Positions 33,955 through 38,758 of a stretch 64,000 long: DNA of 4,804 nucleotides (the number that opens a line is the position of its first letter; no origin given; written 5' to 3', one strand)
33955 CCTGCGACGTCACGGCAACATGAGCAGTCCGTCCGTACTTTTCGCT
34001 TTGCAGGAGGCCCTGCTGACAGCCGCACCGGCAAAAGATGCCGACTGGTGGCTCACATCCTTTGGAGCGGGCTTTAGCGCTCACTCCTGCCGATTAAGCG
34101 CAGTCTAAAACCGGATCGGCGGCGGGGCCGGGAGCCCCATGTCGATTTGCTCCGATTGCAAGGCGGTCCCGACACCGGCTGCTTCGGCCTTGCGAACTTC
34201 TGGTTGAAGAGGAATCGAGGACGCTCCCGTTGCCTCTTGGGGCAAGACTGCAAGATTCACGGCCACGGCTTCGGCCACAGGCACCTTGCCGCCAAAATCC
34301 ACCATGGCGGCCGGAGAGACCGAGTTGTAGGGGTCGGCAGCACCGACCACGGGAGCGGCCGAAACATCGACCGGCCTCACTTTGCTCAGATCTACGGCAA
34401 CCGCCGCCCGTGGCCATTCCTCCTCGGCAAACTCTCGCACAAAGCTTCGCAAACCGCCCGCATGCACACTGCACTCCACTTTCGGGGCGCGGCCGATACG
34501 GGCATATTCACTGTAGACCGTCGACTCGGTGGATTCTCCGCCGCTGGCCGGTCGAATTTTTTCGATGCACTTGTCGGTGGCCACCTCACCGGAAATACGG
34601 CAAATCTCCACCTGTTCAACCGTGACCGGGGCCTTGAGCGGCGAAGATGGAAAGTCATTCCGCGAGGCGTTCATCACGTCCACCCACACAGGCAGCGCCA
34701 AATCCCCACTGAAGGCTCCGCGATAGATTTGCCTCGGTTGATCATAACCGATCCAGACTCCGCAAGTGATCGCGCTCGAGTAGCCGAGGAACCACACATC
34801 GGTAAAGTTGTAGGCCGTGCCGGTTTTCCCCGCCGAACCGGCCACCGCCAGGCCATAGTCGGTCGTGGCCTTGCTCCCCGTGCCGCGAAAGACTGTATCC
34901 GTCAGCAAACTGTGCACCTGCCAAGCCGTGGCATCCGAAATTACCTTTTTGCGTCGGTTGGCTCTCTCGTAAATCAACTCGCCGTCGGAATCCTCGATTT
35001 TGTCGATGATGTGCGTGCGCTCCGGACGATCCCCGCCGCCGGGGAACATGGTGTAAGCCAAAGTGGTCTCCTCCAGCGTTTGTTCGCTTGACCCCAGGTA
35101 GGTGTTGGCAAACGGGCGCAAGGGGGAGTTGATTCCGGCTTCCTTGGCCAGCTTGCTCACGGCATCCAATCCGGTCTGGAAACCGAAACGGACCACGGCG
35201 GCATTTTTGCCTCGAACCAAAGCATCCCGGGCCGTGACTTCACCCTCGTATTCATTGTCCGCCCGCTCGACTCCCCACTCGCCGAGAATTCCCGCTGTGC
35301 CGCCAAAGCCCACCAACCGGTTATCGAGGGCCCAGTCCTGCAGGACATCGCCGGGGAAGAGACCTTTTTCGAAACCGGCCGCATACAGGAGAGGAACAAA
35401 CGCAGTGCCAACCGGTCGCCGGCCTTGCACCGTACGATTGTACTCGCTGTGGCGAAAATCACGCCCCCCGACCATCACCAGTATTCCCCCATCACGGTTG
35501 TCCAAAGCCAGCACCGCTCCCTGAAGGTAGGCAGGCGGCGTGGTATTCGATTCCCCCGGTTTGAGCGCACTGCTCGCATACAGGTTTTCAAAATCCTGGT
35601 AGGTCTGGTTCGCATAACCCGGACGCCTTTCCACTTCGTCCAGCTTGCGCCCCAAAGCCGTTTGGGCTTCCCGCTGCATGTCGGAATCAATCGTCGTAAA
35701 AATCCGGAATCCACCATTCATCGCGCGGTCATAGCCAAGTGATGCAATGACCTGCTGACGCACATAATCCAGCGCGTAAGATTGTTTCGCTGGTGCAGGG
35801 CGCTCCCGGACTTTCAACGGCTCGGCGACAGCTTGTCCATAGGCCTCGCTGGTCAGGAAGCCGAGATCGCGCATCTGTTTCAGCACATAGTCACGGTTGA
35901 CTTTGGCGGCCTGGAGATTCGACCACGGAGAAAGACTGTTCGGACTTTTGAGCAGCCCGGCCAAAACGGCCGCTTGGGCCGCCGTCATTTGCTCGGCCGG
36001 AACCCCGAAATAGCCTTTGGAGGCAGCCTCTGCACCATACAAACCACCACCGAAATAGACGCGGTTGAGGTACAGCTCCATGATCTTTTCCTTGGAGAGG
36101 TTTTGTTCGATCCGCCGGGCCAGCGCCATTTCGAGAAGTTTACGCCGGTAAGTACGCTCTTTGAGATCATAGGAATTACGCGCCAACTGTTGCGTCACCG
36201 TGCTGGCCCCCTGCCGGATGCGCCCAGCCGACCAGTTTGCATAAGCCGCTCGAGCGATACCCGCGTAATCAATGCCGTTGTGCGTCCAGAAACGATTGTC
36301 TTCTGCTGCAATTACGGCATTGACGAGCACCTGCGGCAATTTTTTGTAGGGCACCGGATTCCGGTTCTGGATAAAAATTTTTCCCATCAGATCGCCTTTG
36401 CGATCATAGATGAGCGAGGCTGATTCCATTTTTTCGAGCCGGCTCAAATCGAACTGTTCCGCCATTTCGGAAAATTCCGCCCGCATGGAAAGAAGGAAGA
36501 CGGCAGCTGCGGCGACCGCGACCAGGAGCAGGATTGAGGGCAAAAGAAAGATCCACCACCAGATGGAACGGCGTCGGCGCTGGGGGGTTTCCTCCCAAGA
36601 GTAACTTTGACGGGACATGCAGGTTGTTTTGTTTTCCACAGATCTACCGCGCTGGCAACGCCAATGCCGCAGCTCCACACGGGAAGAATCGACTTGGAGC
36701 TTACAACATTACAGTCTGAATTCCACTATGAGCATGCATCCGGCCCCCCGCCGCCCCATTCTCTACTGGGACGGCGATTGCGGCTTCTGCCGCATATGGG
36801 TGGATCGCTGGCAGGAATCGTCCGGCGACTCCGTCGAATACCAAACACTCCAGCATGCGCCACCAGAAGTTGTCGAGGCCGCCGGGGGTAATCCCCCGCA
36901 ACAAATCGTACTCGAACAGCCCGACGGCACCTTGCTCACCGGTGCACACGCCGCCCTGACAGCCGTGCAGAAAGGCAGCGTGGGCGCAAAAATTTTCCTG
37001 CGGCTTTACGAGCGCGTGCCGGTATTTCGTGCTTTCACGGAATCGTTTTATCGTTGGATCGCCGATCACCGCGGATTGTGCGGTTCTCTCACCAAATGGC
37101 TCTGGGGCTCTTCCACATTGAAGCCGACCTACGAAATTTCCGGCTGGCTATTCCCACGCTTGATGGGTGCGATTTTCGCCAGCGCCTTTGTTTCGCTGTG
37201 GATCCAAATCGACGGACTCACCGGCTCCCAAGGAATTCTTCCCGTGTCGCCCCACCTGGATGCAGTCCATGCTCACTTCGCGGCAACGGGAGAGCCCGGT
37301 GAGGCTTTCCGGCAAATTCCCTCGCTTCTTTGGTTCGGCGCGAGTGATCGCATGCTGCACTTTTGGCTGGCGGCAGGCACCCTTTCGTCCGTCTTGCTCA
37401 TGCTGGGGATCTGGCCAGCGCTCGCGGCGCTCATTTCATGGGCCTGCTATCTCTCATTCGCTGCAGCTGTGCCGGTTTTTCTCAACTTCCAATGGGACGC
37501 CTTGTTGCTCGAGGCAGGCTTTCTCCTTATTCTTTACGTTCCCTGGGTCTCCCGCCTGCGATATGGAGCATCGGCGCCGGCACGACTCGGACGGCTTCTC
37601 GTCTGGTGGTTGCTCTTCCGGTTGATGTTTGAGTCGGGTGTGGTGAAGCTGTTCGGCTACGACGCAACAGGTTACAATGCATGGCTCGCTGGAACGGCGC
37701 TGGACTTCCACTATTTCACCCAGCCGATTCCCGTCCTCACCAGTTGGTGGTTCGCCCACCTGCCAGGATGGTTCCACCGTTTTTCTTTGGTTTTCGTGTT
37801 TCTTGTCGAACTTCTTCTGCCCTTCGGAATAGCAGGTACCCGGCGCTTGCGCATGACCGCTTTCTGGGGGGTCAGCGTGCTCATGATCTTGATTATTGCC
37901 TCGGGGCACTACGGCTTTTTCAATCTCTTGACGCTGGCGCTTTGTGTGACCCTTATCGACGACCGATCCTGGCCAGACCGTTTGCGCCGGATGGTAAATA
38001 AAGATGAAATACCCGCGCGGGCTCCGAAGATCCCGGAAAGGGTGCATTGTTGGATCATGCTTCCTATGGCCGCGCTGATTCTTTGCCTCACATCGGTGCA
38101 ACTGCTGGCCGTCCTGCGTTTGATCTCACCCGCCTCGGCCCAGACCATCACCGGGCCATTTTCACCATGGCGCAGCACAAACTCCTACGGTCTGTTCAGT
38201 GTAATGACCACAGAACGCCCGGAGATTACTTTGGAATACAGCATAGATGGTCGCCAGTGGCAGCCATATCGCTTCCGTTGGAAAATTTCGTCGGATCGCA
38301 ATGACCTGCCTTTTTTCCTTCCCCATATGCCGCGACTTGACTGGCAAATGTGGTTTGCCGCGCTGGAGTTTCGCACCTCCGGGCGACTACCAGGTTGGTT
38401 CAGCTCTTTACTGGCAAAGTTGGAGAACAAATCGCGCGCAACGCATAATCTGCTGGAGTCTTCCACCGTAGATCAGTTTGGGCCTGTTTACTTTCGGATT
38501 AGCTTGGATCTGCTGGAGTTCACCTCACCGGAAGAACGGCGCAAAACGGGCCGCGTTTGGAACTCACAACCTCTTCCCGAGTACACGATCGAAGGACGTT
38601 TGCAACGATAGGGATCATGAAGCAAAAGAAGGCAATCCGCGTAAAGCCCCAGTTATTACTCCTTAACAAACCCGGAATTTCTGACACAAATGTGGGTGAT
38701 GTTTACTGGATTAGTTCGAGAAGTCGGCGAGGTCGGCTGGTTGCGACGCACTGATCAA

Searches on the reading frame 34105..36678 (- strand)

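Call 35: search_protein_families(library=pfam, proteins=[window:34105-36678:-], max_evalue=0.001)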
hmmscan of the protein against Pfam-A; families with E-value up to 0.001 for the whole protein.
window:34105-36678:- (857 aa): 2 families
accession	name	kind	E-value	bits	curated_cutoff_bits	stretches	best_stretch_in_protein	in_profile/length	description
PF00912.28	Transgly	-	5e-62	208.9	27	1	97-269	4-177/178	Transglycosylase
PF00905.27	Transpeptidase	-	4.1e-16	59.5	22.1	1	387-636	1-267/299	Penicillin binding protein transpeptidase domain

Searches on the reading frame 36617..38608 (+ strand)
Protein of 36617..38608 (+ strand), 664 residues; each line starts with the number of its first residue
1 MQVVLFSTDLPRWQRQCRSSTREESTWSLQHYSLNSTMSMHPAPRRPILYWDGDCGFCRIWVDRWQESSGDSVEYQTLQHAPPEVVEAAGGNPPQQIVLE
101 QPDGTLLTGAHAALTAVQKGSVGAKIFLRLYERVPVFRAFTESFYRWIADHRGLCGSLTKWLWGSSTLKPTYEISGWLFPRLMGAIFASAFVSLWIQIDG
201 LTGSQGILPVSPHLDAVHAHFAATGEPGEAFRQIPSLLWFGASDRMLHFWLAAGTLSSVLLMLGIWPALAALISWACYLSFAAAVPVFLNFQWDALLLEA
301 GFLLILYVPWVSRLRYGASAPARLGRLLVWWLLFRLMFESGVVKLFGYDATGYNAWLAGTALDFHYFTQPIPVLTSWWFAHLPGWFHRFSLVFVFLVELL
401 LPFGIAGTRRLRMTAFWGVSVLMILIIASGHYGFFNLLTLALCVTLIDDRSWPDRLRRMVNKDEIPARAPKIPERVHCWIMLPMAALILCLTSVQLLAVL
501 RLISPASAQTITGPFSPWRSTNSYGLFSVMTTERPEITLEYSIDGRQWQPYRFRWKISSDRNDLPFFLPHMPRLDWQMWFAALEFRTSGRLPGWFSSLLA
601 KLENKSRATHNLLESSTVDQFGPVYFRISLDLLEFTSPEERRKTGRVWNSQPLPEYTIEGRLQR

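Call 35: search_protein_families(library=pfam, proteins=[window:36617-38608:+], max_evalue=0.001)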
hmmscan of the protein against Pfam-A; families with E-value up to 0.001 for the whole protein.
window:36617-38608:+ (664 aa): 3 families
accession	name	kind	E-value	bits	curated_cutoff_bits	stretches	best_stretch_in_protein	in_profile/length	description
PF06762.20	LMF1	-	7.4e-43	146.9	27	1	290-452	2-161/163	Lipase maturation factor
PF25179.1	LMF1_C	-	2.6e-28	99.2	34.2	1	521-656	2-137/139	Lipase maturation factor C-terminal domain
PF04134.17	DCC1-like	-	1.5e-08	36.3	27.8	1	49-153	1-108/113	DCC1-like thiol-disulfide oxidoreductase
